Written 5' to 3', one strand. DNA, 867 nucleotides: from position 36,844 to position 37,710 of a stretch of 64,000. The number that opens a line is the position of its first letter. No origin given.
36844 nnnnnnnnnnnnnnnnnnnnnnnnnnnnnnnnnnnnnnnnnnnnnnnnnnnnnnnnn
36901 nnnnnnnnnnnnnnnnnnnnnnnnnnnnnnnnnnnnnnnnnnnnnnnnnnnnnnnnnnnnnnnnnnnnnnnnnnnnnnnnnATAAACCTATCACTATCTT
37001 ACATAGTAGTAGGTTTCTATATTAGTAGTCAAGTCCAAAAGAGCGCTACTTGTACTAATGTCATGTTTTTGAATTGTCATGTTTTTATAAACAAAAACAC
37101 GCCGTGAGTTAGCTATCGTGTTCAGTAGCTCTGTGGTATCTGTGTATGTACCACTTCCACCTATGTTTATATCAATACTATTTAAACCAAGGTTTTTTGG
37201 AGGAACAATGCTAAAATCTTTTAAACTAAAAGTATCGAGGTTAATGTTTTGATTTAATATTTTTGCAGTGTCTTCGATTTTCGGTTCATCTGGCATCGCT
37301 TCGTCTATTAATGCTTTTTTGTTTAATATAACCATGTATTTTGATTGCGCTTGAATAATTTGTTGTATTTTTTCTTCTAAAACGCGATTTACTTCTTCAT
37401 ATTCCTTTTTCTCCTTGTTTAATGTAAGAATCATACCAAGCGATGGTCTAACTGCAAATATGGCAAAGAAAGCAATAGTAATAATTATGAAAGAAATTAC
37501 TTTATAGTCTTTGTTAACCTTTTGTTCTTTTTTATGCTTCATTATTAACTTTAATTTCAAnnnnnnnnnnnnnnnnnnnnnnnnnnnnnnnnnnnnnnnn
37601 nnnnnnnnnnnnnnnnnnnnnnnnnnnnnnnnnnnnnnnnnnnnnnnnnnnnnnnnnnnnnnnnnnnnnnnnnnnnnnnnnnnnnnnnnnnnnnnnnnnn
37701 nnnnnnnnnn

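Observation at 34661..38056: PilN/PilO-like membrane pair in one tight operon with two IPxTG-sorted surface proteins, with no other pilus genes nearby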

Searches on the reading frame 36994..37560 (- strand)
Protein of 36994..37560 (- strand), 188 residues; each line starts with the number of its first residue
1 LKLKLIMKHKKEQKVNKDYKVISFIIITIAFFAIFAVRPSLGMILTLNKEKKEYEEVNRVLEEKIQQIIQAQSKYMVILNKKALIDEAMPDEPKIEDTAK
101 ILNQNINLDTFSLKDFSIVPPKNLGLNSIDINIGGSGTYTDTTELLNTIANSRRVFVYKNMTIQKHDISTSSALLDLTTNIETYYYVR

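Call 3: search_protein_families(library=pfam, proteins=[window:36994-37560:-], max_evalue=10)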
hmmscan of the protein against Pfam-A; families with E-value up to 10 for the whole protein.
window:36994-37560:- (188 aa): 2 families
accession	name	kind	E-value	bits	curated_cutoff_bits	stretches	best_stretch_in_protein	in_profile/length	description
PF04350.18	PilO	-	0.001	19.7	22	1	53-187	7-144/145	Pilus assembly protein, PilO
PF03935.22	SKN1_KRE6_Sbg1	-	0.018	13.9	30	1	15-99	37-112/501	Beta-glucan synthesis-associated protein SKN1/KRE6/Sbg1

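Call 4: search_protein_families(library=ncbifam, proteins=[window:36994-37560:-], max_evalue=10)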
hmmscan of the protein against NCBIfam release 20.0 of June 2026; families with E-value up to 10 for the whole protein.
window:36994-37560:- (188 aa): 2 families
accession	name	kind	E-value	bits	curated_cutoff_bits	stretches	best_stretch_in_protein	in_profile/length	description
NF047440.1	LA3751_2_3_fam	subfamily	0.0043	15.9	200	1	10-79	353-421/460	LA_3751/LA_3752 family putative glycosyltransferase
NF005628.0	PRK07377.1-4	equivalog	0.03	14.1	151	1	26-83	66-122/195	hypothetical protein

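Call 14: find_homologous_proteins(query=window:36994-37560:-, max_evalue=0.001)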
Query window:36994-37560:- (188 aa): 2 proteins with E <= 0.001 among 118 candidates.
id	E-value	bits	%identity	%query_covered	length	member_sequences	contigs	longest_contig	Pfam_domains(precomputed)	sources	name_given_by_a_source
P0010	2.3e-108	378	99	97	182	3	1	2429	-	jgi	jgi:Tfp pilus assembly protein PilO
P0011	2.1e-96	339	88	97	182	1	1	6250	-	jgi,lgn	jgi:D-arabinose 1-dehydrogenase-like Zn-dependent alcohol dehydrogenase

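Call 18: search_solved_structures(query=A2, max_evalue=10, show_alignments=2)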
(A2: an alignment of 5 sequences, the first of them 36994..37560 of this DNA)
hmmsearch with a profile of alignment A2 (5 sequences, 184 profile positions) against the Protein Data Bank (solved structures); distinct sequences matched with E-value up to 10: 6.
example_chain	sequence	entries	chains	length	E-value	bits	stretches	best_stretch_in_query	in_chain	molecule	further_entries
3jc8_Oa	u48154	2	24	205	0.00022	24.2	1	59-182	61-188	PilO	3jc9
5uvr_A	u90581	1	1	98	0.0067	19.4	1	108-182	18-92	PilO protein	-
2rjz_A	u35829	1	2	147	0.017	18.1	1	107-182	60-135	PilO protein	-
4ll8_A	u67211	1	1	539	0.034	17.1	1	44-87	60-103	Myosin-4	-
8qwb_A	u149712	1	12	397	0.87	12.5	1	80-160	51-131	Citrate synthase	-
5tvz_A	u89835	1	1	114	0.93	12.4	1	123-161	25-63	Nucleoporin POM152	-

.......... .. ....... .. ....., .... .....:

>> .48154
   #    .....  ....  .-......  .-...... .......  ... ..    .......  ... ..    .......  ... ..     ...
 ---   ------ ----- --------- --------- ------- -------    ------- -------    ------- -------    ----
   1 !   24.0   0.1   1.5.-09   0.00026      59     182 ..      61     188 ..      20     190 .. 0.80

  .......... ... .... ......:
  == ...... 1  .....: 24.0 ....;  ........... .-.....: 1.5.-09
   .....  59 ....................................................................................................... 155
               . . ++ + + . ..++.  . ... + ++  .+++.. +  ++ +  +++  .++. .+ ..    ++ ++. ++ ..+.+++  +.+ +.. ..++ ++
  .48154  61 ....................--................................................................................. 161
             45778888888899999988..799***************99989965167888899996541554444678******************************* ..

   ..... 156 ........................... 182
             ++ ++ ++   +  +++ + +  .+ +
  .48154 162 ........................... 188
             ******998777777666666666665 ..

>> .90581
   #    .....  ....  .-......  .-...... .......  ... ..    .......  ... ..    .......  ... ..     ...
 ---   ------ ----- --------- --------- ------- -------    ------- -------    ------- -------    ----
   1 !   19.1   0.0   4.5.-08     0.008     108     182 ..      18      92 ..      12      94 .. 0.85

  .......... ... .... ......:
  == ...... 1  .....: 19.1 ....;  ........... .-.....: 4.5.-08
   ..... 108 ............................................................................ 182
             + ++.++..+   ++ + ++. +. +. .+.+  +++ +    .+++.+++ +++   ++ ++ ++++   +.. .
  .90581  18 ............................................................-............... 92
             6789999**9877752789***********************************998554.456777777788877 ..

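Call 83: search_protein_families(library=pfam, alignment_id=A6, max_evalue=0.01)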
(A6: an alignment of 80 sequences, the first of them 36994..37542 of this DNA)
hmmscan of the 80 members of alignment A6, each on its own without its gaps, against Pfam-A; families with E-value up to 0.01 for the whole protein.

A. member 1, window:36994-37542:- (182 aa): 1 family
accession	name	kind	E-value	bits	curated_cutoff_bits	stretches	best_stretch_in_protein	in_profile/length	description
PF04350.18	PilO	-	0.001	19.7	22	1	47-181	7-144/145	Pilus assembly protein, PilO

B. families by the number of members that match (of 80 scanned): 14 families
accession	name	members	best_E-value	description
PF04350.18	PilO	76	3.7e-11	Pilus assembly protein, PilO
PF10741.14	T2SSM_b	44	5.5e-08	Type II secretion system (T2SS), protein M subtype b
PF06785.16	UPF0242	4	0.0017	Uncharacterised protein family (UPF0242) N-terminus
PF15136.11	UPF0449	2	0.0033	Uncharacterised protein family UPF0449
PF12725.13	DUF3810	2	0.004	Protein of unknown function (DUF3810)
PF03305.18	Lipoprotein_X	2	0.0043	Mycoplasma MG185/MG260 protein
PF00618.25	RasGEF_N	2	0.0051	RasGEF N-terminal motif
PF07879.16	PHB_acc_N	1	0.0009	PHB/PHA accumulation regulator DNA-binding domain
PF00213.23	OSCP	1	0.0047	ATP synthase delta (OSCP) subunit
PF00043.30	GST_C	1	0.0055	Glutathione S-transferase, C-terminal domain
PF20775.2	Tag1_N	1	0.0058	Tag1 N-terminal domain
PF08651.15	DASH_Duo1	1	0.0061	DASH complex subunit Duo1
PF04001.18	Vhr1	1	0.009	Transcription factor Vhr1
PF02787.25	CPSase_L_D3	1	0.0095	Carbamoyl-phosphate synthetase large chain, oligomerisation domain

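Call 84: search_solved_structures(query=A6, max_evalue=1, show_alignments=0)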
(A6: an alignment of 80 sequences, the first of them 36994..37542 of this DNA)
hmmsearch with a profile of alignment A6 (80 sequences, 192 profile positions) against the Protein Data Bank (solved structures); distinct sequences matched with E-value up to 1: 7.
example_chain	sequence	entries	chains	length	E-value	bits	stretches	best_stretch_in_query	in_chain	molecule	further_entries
3jc8_Oa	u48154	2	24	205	1.6e-08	37.5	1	69-181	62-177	PilO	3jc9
2rjz_A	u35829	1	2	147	0.0038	20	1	67-190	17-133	PilO protein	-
4m8s_A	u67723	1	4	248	0.014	18.2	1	93-165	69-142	Putative 3-oxoacyl-[acyl-carrier protein] reductase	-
6vy1_A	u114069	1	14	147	0.053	16.3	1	72-153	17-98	Prefoldin subunit alpha 2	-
5nr5_A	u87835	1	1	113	0.079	15.7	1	94-177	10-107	MatA protein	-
5uvr_A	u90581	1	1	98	0.31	13.8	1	116-190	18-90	PilO protein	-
1fxk_C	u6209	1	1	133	0.4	13.4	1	61-153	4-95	PROTEIN (PREFOLDIN)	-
